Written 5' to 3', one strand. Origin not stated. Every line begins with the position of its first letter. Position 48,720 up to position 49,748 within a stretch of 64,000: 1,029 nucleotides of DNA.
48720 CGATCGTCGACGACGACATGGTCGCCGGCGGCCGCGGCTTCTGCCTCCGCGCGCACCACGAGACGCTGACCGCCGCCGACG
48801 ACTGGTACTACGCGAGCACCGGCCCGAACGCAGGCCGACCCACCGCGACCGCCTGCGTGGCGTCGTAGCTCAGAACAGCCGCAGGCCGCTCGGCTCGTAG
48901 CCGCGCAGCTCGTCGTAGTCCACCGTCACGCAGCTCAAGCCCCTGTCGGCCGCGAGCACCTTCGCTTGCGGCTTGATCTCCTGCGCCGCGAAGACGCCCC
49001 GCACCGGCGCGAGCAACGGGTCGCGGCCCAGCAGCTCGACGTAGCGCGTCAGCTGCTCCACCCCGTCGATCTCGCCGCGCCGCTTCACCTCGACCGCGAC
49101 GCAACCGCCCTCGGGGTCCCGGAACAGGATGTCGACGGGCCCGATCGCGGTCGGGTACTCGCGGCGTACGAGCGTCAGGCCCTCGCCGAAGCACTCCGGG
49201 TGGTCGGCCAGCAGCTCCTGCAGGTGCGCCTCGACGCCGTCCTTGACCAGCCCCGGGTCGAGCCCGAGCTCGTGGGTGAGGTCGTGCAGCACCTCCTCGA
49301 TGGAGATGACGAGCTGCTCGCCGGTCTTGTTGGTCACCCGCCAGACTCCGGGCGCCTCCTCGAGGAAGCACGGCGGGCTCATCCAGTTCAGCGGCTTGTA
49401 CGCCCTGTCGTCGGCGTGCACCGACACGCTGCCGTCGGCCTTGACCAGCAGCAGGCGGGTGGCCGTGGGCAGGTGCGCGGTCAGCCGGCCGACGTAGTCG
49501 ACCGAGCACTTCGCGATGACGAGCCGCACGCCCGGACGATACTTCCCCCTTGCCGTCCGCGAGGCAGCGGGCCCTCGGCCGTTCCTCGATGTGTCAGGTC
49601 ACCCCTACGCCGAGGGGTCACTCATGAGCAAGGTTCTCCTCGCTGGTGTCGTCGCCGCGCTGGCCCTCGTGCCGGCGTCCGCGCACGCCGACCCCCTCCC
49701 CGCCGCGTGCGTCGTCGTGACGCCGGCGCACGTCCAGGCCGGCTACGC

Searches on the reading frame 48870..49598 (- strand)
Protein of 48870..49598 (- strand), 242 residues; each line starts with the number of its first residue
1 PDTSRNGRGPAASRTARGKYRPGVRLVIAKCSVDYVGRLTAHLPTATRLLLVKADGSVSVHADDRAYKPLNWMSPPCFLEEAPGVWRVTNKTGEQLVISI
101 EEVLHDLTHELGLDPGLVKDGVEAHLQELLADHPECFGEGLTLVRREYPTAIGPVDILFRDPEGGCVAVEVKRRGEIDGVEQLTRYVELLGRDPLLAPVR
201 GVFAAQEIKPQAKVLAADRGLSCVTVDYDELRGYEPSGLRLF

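Call 51: search_protein_families(library=pfam, proteins=[window:48870-49598:-], max_evalue=0.00001)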
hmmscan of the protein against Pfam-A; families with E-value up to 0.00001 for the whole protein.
window:48870-49598:- (242 aa): 2 families
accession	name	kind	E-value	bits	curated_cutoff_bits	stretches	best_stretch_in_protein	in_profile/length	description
PF01939.22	NucS_C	-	3.6e-38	130.8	24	1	122-235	1-117/124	Endonuclease NucS C-terminal domain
PF21003.3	NucS_N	-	7e-30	103.3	23.9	1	24-114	4-98/100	Endonuclease NucS N-terminal PH-like domain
